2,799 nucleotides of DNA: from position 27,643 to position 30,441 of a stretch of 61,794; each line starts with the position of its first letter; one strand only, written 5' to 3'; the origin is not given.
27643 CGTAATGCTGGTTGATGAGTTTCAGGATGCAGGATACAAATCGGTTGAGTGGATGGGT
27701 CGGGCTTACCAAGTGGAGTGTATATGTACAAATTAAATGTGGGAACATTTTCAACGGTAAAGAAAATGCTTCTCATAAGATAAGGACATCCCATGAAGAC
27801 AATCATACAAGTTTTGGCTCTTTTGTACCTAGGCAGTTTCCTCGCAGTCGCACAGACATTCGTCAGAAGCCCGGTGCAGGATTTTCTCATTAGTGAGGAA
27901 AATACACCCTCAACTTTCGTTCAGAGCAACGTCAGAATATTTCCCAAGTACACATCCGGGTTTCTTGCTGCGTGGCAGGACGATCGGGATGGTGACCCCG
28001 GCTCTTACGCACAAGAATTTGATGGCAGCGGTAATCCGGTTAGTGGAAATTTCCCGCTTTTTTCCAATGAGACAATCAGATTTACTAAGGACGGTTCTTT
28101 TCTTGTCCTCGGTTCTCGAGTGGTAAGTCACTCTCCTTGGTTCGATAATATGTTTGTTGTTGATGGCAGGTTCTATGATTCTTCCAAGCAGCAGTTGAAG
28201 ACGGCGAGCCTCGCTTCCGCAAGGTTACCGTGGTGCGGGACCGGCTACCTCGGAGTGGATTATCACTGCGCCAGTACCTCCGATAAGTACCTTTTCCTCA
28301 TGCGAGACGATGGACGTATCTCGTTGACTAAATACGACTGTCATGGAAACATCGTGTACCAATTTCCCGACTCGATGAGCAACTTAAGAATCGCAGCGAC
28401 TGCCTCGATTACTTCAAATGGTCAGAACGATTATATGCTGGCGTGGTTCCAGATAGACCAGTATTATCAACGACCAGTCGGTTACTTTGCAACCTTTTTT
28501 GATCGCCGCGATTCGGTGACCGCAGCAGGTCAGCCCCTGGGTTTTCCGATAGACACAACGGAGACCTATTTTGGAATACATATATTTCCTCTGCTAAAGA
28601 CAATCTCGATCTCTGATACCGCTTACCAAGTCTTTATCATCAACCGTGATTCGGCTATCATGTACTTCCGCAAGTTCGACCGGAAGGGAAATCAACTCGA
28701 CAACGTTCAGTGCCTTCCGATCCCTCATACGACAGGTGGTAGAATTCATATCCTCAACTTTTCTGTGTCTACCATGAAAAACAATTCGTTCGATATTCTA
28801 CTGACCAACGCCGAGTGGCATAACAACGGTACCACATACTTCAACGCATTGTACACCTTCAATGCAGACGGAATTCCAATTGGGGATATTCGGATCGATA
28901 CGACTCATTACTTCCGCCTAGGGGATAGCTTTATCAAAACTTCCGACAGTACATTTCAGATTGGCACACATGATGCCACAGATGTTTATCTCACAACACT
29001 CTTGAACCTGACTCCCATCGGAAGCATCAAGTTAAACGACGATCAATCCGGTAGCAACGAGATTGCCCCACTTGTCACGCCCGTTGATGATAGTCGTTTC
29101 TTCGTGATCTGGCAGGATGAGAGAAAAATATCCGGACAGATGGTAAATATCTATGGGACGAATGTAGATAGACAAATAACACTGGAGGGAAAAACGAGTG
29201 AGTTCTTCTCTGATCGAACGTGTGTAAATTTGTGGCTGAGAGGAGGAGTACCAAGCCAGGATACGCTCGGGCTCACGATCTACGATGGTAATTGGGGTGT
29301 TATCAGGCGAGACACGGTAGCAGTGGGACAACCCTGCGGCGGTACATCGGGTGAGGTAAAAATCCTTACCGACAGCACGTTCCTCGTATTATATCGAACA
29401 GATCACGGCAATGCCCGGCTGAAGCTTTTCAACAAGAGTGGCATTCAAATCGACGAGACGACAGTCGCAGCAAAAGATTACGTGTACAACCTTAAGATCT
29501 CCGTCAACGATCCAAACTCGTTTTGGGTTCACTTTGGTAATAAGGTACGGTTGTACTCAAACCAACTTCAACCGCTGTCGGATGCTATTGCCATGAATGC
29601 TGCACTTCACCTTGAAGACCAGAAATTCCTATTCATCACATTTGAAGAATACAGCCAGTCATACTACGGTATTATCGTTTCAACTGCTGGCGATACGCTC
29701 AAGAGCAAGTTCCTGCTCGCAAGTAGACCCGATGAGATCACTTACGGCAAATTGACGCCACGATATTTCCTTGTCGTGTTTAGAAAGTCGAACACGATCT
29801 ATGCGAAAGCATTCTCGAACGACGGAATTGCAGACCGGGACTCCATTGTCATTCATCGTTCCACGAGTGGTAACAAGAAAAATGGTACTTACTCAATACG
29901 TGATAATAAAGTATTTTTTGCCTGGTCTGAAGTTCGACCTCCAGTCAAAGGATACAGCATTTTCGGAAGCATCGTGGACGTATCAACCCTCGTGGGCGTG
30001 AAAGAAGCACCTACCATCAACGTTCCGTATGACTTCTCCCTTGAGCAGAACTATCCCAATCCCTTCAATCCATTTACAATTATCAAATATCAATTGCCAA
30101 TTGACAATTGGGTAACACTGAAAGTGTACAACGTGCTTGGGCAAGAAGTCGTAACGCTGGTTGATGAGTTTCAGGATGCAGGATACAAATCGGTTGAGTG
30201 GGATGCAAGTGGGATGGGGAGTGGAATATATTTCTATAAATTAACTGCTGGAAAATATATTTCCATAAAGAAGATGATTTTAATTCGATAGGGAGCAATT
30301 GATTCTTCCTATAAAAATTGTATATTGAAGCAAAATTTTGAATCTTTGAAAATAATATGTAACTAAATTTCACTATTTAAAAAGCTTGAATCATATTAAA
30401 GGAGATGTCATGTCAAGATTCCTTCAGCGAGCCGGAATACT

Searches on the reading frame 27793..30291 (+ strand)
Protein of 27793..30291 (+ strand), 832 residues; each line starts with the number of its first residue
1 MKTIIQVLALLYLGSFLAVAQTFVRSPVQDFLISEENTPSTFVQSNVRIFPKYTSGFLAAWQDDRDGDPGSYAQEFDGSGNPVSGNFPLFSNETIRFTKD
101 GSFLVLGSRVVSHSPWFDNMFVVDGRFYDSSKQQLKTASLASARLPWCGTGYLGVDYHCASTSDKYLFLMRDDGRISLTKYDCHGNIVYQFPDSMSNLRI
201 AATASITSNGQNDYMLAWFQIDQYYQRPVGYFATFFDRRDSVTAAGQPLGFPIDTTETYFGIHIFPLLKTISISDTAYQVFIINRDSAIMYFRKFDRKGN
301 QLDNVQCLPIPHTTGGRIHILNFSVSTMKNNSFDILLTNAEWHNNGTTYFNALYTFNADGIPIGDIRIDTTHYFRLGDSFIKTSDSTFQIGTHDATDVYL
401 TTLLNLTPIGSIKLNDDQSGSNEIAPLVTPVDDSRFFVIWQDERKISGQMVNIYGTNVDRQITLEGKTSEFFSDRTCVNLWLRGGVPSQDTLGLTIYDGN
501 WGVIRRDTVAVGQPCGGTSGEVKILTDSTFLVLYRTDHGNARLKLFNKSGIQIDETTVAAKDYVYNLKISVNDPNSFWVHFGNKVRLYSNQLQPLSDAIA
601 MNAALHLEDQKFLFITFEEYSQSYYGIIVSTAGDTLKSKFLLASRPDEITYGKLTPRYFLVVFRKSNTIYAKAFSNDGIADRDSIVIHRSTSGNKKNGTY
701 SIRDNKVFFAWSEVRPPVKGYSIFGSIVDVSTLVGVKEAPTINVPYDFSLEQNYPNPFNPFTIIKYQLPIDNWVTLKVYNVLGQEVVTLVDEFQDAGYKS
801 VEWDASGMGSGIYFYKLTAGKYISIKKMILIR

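Call 89: search_protein_families(library=ncbifam, proteins=[window:27793-30291:+], max_evalue=0.01)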
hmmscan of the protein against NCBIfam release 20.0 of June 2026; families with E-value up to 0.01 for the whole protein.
window:27793-30291:+ (832 aa): 3 families
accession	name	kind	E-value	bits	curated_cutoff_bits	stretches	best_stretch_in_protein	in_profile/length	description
TIGR04183.1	Por_Secre_tail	domain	1e-10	41.4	23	1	754-829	2-70/72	T9SS type A sorting domain-containing protein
NF052323.1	T9SSA_dep_M6i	equivalog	6.5e-07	27.7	600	1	753-820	960-1027/1043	T9SS-dependent M6-like inactivated metalloprotease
NF038113.1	T9SSA_dep_M36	equivalog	0.00071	17.8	885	1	752-830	794-868/869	T9SS-dependent M36 family metallopeptidase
